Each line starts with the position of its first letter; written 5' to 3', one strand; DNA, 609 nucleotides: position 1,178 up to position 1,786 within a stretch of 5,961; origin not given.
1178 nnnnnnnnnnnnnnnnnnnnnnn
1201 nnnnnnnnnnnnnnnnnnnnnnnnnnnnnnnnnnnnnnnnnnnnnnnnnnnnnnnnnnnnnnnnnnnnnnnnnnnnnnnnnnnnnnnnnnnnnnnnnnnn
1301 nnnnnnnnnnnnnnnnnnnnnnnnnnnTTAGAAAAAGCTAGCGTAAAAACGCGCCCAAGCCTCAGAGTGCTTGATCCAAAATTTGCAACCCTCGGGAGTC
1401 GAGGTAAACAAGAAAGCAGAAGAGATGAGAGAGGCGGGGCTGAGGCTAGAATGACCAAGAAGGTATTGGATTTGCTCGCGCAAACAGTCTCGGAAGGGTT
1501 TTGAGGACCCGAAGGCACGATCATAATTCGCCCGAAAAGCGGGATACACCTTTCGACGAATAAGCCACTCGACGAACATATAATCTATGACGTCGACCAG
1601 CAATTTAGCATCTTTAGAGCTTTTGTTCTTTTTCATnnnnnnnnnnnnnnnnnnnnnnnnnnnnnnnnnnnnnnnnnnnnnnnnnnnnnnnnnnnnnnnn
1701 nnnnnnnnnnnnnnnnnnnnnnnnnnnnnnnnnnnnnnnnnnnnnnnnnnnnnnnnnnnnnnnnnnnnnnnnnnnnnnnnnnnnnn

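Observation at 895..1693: Promoter-to-hairpin two-gene accessory cassette (basic ORF102 plus acidic His-rich ORF107) between VP2 and Rep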

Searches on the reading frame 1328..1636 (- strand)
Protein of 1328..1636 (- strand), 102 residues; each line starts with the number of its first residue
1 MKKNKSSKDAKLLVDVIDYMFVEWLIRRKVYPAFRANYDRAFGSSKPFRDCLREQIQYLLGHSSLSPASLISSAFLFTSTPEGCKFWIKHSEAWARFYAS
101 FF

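Call 6: search_protein_families(library=pfam, proteins=[window:1328-1636:-], max_evalue=1)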
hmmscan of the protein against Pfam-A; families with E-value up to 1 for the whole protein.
window:1328-1636:- (102 aa): 0 families

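Call 7: search_protein_families(library=phrogs, proteins=[window:1328-1636:-], max_evalue=1)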
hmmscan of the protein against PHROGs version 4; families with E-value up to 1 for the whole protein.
window:1328-1636:- (102 aa): 3 families
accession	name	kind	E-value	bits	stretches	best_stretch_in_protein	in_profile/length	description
phrog_10949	-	unknown function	0.015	16.7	1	70-90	55-75/80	-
phrog_16354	-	unknown function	0.11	13.7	1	68-89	45-66/76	-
phrog_10593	-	unknown function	0.14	13.5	1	3-51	11-59/77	-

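Call 14: search_dna_similar(query=window:1328-1636:-, collection=phages, mode=protein, max_evalue=0.001, max_rows=40)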
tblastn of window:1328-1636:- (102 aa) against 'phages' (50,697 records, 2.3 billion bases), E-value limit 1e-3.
Records with a match: 8; places in all: 8; records where one place covers at least 80% of the query: 8.
Best place of each record, by identity: <60% 8.
By first word of the organism name: Microviridae 8.
By host as written in the record: - 8.
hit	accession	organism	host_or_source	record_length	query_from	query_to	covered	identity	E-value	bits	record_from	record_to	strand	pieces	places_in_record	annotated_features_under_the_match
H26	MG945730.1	Microviridae sp.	pig feces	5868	1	101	99%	43.6%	6e-12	66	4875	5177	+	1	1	similar to hypothetical protein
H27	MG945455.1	Microviridae sp.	musk deer feces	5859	1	95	93%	43.2%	3e-11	64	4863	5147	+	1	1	similar to hypothetical protein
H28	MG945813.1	Microviridae sp.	pig feces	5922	1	101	99%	40.6%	5e-11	63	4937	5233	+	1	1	similar to hypothetical protein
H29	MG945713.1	Microviridae sp.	pig feces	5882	1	101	99%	40.6%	1e-10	62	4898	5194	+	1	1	similar to hypothetical protein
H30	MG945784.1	Microviridae sp.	pig feces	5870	1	101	99%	39.6%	3e-10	61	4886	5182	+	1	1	similar to hypothetical protein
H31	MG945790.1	Microviridae sp.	pig feces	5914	1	101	99%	35.6%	3e-7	52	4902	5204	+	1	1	similar to hypothetical protein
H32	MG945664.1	Microviridae sp.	pig feces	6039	12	97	84%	40.7%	4e-6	49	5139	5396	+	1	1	similar to hypothetical protein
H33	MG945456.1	Microviridae sp.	masked civet feces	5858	1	101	99%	32.7%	8e-6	48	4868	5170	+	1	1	similar to hypothetical protein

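Call 30: find_homologous_proteins(query=window:1328-1636:-, max_evalue=0.001)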
Query window:1328-1636:- (102 aa): 154 proteins with E <= 0.001 among 155 candidates; the best 120 are listed.
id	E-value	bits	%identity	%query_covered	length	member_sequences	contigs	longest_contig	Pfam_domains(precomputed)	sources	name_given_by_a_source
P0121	6.4e-63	227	100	100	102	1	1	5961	-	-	-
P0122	5.4e-49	182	82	99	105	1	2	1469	-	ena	-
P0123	2.5e-48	180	82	99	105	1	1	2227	-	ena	-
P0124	2.9e-48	180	82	99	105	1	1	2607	-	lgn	-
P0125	3.8e-48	180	82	99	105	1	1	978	-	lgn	-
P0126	1.0e-44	169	76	99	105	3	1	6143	-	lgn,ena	-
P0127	1.5e-44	168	73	100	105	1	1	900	-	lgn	-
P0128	1.8e-44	168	76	99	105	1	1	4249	-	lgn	-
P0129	3.4e-44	167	75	99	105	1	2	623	-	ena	-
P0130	7.8e-44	166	73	99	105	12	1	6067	-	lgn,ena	-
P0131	1.2e-43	165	74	99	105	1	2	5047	-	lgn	-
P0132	1.4e-43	165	76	98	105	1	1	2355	-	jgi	-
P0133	2.3e-43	164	72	99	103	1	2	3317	-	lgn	-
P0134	2.4e-43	164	73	99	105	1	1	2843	-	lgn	-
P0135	4.3e-43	163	72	100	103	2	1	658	-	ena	-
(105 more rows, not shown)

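Call 47: search_solved_structures(query=A3, max_evalue=10)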
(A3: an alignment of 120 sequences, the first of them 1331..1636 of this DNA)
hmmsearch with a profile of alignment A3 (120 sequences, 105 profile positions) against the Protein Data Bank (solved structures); distinct sequences matched with E-value up to 10: 2.
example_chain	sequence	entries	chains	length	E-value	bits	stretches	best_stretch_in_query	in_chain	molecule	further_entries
5ztc_A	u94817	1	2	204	0.54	13.5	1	22-89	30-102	Lmo2088 protein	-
5ndx_A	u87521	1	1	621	0.82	12.9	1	65-94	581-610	Glycosyl hydrolase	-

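Call 52: predict_structure(alignment_id=A3)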
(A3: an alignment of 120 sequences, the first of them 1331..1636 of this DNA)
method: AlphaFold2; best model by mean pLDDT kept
length: 102 residues; sequences in the alignment: 120
mean_pLDDT: 90.9   pTM: 0.82
mean pLDDT of the five models: 90.9, 89.7, 86.2, 84.7, 83.1
residues with pLDDT >= 90: 79; 70-90: 16; 50-70: 3; < 50: 4
segments of 3 or more residues with pLDDT < 50: 1-4
pLDDT, mean of each block of 10 residues (from residue 1): 60 96 98 96 88 94 91 94 97 97 80
secondary structure, 60 per line:
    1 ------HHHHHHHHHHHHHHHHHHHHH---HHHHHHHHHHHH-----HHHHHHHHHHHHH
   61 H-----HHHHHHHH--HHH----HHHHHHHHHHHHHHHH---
elements in order: H7-27 H31-42 H48-61 H67-74 H84-99

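Call 55: fold_search(model_id=the predicted structure, library=pdb)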
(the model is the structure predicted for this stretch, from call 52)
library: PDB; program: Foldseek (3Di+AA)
matches with E <= 10: 14; with E <= 0.001: 0
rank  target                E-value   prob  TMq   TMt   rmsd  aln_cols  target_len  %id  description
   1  9zll_C                3.5e+00  0.09  0.32  0.10   7.9       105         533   14  Complex of N-terminal BrxC walker B, BrxB, and N-termianl PglZ from the Acinetobacter BREX system (released 2026-04-08)
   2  9zll_B                3.7e+00  0.10  0.35  0.10   8.0       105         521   13  Complex of N-terminal BrxC walker B, BrxB, and N-termianl PglZ from the Acinetobacter BREX system (released 2026-04-08)
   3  9zdx_A                3.9e+00  0.08  0.33  0.10   7.8       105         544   14  Dimer of ATPase BrxC containing a Walker B mutation and bound to ATP from the Acinetobacter BREX system (released 2026-04-08)
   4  9zll_A                4.1e+00  0.08  0.33  0.10   7.7       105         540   14  Complex of N-terminal BrxC walker B, BrxB, and N-termianl PglZ from the Acinetobacter BREX system (released 2026-04-08)
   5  6n2y_I                4.1e+00  0.07  0.30  0.21   8.5        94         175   16  Bacillus PS3 ATP synthase class 1 (released 2019-02-20)
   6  1orj_B                6.2e+00  0.03  0.22  0.21  13.6       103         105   14  FLAGELLAR EXPORT CHAPERONE (released 2003-09-16)
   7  1orj_C                6.5e+00  0.03  0.23  0.23  14.7       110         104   16  FLAGELLAR EXPORT CHAPERONE (released 2003-09-16)
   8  7vw1_B                6.5e+00  0.02  0.20  0.21  14.3       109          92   11  Structure of a dimeric periplasmic protein bound with cuprous ions (released 2022-01-26)
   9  9zdx_C                6.9e+00  0.06  0.33  0.09   7.7        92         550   14  Dimer of ATPase BrxC containing a Walker B mutation and bound to ATP from the Acinetobacter BREX system (released 2026-04-08)
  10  1ory_A                7.8e+00  0.02  0.21  0.18  14.9       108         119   16  FLAGELLAR EXPORT CHAPERONE IN COMPLEX WITH ITS COGNATE BINDING PARTNER (released 2003-09-16)
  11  1orj_A                7.8e+00  0.02  0.20  0.17  15.2       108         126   14  FLAGELLAR EXPORT CHAPERONE (released 2003-09-16)
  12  2nsa                  9.8e+00  0.08  0.34  0.22   6.6        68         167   19  Structures of and interactions between domains of trigger factor from Themotoga maritim (released 2007-03-27)
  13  3q20_B                9.8e+00  0.03  0.25  0.24  10.0        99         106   16  Crystal structure of RbcX C103A mutant from Thermosynechococcus elongatus (released 2011-01-26)
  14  1orj_D                9.8e+00  0.01  0.21  0.18  16.5       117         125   15  FLAGELLAR EXPORT CHAPERONE (released 2003-09-16)

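Call 56: search_protein_representatives(alignment_id=A3)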
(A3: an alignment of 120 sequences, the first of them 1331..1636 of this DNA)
Query: 120 sequences, 105 profile positions. Proteins with E-value up to 0.001 (for the whole library): 113; up to 1e-10: 31; up to 1e-30: 3. The best 113 are listed.
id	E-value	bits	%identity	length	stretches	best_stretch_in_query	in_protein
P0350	1.3e-35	137.7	-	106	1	2-104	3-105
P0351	1.6e-35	137.4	-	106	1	2-103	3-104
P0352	1.9e-35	137.1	-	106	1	3-102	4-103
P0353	2.5e-29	117.4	-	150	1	1-103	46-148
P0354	8.1e-28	112.6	-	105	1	1-103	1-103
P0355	2.0e-27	111.3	-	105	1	1-103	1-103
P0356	5.6e-27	109.9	-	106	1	2-101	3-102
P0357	2.5e-26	107.8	-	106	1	1-103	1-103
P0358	5.7e-26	106.6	-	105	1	1-104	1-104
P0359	1.0e-25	105.9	-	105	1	1-101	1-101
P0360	5.9e-25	103.4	-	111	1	2-103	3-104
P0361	2.9e-24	101.1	-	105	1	1-103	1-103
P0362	1.6e-23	98.8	-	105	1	1-101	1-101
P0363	2.0e-23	98.4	-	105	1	1-103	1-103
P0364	1.0e-22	96.2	-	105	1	1-104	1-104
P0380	1.2e-11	60.6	-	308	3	60-100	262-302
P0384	1.1e-08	51.1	-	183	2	11-102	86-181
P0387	3.1e-08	49.6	-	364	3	40-99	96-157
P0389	9.2e-08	48.1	-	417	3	21-99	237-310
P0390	1.3e-07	47.7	-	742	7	18-59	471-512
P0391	2.4e-07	46.8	-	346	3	66-96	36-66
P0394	4.4e-07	45.9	-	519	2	63-99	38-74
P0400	3.4e-06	43.1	-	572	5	63-101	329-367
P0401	5.4e-06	42.4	-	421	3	51-104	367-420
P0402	5.4e-06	42.4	-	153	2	60-102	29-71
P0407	1.5e-05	41.0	-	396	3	20-100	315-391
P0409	1.8e-05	40.8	-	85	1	17-101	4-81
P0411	2.4e-05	40.3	-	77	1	21-99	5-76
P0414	3.2e-05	40.0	-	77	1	34-101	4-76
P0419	6.4e-05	39.0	-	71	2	57-100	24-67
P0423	1.3e-04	38.0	-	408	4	20-95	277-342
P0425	1.4e-04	37.9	-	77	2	60-101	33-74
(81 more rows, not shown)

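Call 57: search_protein_families(library=pfam, proteins=[P0380, P0387, P0389, P0390, P0391, P0394, P0400, P0401, P0407, P0423], max_evalue=0.01)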
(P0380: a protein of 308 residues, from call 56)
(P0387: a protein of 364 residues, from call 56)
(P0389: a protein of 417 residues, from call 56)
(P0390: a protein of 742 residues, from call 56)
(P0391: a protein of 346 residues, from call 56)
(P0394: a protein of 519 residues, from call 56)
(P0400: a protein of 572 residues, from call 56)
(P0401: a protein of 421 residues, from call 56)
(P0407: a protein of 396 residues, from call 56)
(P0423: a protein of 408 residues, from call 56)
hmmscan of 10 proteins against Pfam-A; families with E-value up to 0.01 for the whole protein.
P0380 (308 aa): 0 families

P0387 (364 aa): 0 families

P0389 (417 aa): 0 families

P0390 (742 aa): 17 families
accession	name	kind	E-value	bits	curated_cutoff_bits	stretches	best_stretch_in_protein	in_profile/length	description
PF00041.27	fn3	-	8.4e-83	273.1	25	8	462-544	5-83/84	Fibronectin type III domain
PF16656.11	Pur_ac_phosph_N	-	2e-26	92.8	30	0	463-527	6-78/93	Purple acid Phosphatase, N-terminal domain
PF09673.15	TrbC_Ftype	-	2.8e-22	79.3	24.2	0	160-215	36-73/111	Type-F conjugative transfer system pilin assembly protein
PF17397.7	TSX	-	6.2e-20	72.3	25.8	0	218-291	2-73/145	TSX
PF02124.21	Marek_A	-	4.8e-09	36.9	24.1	0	652-718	27-89/90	Marek's disease glycoprotein A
PF08350.17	FilR1_middle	-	5.4e-09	36.6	27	0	86-116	31-60/128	Methanogenesis regulatory protein FilR1, middle domain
PF17949.7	PND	-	1.4e-08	35.4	23.6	0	135-172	51-88/125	FANCM pseudonuclease domain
PF03413.25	PepSY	-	8.8e-08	32.8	24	0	317-344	12-39/60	Peptidase propeptide and YPEB domain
PF24433.1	DUF7556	-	2.6e-07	30.5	27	0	178-192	24-38/56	Family of unknown function (DUF7556)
PF11126.13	Phage_DsbA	-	2.9e-07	31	25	0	365-400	11-44/67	Transcriptional regulator DsbA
PF19564.4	DUF6086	-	7.9e-06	26.4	31.9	0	197-210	47-60/119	Family of unknown function (DUF6086)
PF17901.7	EF-hand_12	-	9.4e-05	23.2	25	0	179-211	7-39/93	EF-hand fold domain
PF10425.15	SdrG_C_C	-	0.00016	22.2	24.4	0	606-626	105-125/156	C-terminus of bacterial fibrinogen-binding adhesin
PF01436.27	NHL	-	0.0024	18.3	20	0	640-662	5-25/28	NHL repeat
PF02536.19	mTERF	-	0.0048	16.3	23.1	0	342-401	96-155/314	mTERF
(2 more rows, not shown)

P0391 (346 aa): 1 family
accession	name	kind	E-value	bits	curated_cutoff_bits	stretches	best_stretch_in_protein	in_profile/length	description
PF06448.16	DUF1081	-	0.0087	16.9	25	0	29-103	31-101/112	Domain of Unknown Function (DUF1081)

P0394 (519 aa): 1 family
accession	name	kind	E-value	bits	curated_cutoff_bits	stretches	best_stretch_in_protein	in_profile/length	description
PF18346.7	SH3_15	-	0.0061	17.3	24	0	189-253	1-24/67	Mind bomb SH3 repeat domain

P0400 (572 aa): 1 family
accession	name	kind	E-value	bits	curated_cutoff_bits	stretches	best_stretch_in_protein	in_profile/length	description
PF18774.7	APOBEC4_like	-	0.00066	20.1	26.7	0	390-425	29-64/131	APOBEC4-like -AID/APOBEC-deaminase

P0401 (421 aa): 0 families

P0407 (396 aa): 1 family
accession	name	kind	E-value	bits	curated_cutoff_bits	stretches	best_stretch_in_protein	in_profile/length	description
PF05517.18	p25-alpha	-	0.0017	19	22.6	0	204-233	12-41/153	p25-alpha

P0423 (408 aa): 0 families

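Call 59: search_protein_families(library=phrogs, proteins=[P0409, P0411, P0414, P0419, P0425, P0402, P0384, P0380, P0391], max_evalue=0.001)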
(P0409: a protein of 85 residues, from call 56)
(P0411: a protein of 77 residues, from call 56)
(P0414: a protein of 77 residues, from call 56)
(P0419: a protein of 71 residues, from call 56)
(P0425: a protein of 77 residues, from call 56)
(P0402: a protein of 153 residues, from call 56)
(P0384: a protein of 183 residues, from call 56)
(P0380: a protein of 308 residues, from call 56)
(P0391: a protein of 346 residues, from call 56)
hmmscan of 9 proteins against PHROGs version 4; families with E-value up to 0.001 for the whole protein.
P0409 (85 aa): 0 families

P0411 (77 aa): 0 families

P0414 (77 aa): 1 family
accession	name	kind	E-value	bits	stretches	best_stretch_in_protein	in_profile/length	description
phrog_16354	-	unknown function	2.2e-06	28.8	1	38-72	41-74/76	-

P0419 (71 aa): 1 family
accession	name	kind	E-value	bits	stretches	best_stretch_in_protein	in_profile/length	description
phrog_16354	-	unknown function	0.00014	23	1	38-60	48-70/76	-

P0425 (77 aa): 1 family
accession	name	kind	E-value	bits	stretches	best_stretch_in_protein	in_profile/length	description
phrog_30073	-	unknown function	0.00042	21.6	1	24-66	39-81/81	-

P0402 (153 aa): 6 families
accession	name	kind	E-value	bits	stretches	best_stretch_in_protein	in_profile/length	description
phrog_16354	-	unknown function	2.3e-14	54.4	2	3-62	3-70/76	-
phrog_25460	-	unknown function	2.8e-12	47.6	2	102-138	28-64/144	-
phrog_10949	-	unknown function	2.8e-11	44.7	1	110-134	50-74/80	-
phrog_20568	-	unknown function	1.2e-08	36.5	1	110-137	66-93/94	-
phrog_30073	-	unknown function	5.7e-05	24.4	0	103-138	46-81/81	-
phrog_38635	-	unknown function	0.00014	23.2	0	109-147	85-121/131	-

P0384 (183 aa): 3 families
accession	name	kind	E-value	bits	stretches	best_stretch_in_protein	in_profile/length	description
phrog_16354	-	unknown function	1.7e-07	32.3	0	149-175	47-73/76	-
phrog_10949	-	unknown function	3.8e-05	25.1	0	53-74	56-77/80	-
phrog_25460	-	unknown function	0.00019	22.2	0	150-175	42-67/144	-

P0380 (308 aa): 5 families
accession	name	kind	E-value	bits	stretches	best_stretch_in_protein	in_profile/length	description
phrog_25460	-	unknown function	1.5e-11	45.2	0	271-294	40-63/144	-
phrog_16354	-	unknown function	3.2e-10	41.1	0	273-299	48-74/76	-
phrog_10949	-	unknown function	1.6e-07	32.7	0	274-290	57-73/80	-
phrog_30073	-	unknown function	0.00043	21.5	0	273-293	59-79/81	-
phrog_20568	-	unknown function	0.00084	20.9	0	269-293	67-92/94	-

P0391 (346 aa): 3 families
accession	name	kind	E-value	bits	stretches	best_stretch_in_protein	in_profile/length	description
phrog_25460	-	unknown function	1.4e-07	32.4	1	12-83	12-84/144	-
phrog_10949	-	unknown function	3.1e-06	28.6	0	148-171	54-77/80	-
phrog_16354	-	unknown function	3e-05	25.1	0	313-335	51-73/76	-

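Call 60: search_protein_families(library=pfam, proteins=[P0409, P0411, P0414, P0419, P0425, P0402, P0384], max_evalue=1)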
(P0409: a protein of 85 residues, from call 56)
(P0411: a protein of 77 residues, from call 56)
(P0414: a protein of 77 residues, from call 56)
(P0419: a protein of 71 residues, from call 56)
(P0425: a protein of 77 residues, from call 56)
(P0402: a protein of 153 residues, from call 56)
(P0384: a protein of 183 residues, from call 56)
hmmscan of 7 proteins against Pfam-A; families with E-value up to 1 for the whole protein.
P0409 (85 aa): 0 families

P0411 (77 aa): 3 families
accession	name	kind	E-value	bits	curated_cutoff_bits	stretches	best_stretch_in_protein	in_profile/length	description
PF03452.20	Anp1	-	0.075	12.9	28.8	1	21-74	28-79/263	Anp1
PF03801.18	Ndc80_HEC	-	0.11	12.7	25.1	1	1-45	43-87/147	HEC/Ndc80p family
PF13026.12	DUF3887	-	0.4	11.8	31.8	0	3-40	2-42/91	Protein of unknown function (DUF3887)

P0414 (77 aa): 0 families

P0419 (71 aa): 0 families

P0425 (77 aa): 1 family
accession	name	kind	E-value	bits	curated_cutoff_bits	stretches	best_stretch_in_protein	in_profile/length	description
PF00594.26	Gla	-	0.1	13.2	27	0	11-34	18-41/41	Vitamin K-dependent carboxylation/gamma-carboxyglutamic (GLA) domain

P0402 (153 aa): 1 family
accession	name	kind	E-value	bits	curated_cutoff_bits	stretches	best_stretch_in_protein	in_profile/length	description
PF24718.1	HTH_73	-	0.063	13.6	27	0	76-103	29-56/71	HTH-like domain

P0384 (183 aa): 1 family
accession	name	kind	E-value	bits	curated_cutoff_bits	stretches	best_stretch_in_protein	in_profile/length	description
PF12463.13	DUF3689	-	0.11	12.2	27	1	29-61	150-182/315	Protein of unknown function (DUF3689)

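Call 61: search_protein_families(library=ncbifam, proteins=[window:1328-1636:-, P0409, P0411, P0414, P0419, P0402, P0380, P0391], max_evalue=1)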
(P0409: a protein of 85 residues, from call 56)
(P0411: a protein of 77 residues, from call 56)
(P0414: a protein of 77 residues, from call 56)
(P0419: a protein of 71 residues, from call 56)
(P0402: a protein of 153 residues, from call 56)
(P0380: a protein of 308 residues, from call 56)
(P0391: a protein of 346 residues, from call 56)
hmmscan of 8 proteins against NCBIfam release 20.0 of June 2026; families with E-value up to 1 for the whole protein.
window:1328-1636:- (102 aa): 0 families

P0409 (85 aa): 0 families

P0411 (77 aa): 0 families

P0414 (77 aa): 0 families

P0419 (71 aa): 0 families

P0402 (153 aa): 0 families

P0380 (308 aa): 0 families

P0391 (346 aa): 1 family
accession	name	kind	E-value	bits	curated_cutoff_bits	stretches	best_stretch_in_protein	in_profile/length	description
NF047472.1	LA_3696_Nterm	subfamily_domain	0.042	13.7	32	0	111-133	6-28/51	LA_3696 family protein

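Call 64: search_dna_similar(query=P0402, collection=phages, mode=protein, max_evalue=0.001, max_rows=30)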
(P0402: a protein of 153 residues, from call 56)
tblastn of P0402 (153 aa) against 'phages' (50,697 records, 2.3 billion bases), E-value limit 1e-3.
Records with a match: 1; places in all: 1; records where one place covers at least 80% of the query: 1.
Best place of each record, by identity: <60% 1.
By first word of the organism name: phage 1.
By host as written in the record: - 1.
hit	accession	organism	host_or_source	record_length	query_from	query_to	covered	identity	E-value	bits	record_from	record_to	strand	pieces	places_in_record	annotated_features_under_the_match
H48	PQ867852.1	phage T4S1-k141_462158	Crassostrea hongkongensis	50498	8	142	88%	24.7%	5e-5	47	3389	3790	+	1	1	hypothetical protein (x3)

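Call 72: list_cluster_members(proteins=[P0380, P0387, P0391, P0400, P0402, P0409, P0411, P0414, P0419, P0384])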
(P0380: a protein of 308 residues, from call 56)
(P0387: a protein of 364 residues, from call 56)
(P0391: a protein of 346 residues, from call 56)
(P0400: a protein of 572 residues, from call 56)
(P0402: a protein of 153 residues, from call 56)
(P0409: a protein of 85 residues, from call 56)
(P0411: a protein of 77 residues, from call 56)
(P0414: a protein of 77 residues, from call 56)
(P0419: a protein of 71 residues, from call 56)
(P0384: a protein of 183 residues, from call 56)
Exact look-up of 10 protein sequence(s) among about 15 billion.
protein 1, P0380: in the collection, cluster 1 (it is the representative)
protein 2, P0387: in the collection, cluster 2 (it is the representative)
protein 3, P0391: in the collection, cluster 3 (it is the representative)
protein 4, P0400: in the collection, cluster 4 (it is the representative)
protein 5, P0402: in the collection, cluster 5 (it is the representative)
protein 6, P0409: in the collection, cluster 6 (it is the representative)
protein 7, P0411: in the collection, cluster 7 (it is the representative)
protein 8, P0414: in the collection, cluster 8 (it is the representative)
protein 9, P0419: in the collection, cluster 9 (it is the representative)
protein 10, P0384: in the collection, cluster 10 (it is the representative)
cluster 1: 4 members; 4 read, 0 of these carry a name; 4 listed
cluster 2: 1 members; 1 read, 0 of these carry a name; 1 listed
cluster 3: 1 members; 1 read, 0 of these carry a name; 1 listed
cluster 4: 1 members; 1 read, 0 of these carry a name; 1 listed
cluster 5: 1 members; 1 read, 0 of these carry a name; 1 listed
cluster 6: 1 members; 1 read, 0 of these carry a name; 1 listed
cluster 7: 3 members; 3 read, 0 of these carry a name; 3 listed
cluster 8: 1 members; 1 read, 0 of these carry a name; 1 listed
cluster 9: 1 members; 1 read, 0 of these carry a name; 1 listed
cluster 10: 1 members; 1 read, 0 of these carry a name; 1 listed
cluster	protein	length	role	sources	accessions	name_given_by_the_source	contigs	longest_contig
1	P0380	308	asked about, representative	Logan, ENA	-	-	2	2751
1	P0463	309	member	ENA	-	-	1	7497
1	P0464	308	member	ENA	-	-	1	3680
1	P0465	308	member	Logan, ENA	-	-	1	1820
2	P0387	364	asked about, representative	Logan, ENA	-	-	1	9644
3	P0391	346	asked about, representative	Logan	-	-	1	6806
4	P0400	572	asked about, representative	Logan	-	-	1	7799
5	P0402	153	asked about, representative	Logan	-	-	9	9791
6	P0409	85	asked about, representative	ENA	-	-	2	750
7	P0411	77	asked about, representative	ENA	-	-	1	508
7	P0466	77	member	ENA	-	-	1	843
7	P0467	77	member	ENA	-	-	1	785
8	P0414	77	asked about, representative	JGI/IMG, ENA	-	-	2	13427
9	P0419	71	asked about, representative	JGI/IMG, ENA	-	-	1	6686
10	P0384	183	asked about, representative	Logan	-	-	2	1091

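Call 77: search_protein_families(library=padloc, proteins=[window:1328-1636:-], max_evalue=1)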
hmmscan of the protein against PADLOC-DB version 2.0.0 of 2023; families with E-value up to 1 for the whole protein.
window:1328-1636:- (102 aa): 0 families

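Call 82: find_encoding_contigs(protein=P0414, flank=6000, max_places=2)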
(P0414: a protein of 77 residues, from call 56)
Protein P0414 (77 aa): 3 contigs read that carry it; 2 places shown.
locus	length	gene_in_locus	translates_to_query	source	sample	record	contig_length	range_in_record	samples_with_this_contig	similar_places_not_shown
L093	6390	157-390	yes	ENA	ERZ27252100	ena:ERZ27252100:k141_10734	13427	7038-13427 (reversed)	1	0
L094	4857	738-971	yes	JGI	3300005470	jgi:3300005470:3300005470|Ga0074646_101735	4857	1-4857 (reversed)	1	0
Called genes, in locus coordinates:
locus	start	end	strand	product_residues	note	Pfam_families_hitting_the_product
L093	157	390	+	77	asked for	-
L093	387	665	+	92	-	-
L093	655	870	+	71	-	-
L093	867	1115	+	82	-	-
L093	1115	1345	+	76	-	-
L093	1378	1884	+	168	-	-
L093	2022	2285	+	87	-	-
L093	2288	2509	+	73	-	-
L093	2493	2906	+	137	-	PF09643:YopX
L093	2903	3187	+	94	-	-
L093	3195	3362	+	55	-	-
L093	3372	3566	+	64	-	-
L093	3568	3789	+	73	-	-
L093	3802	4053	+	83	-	-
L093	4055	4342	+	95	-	-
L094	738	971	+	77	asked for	-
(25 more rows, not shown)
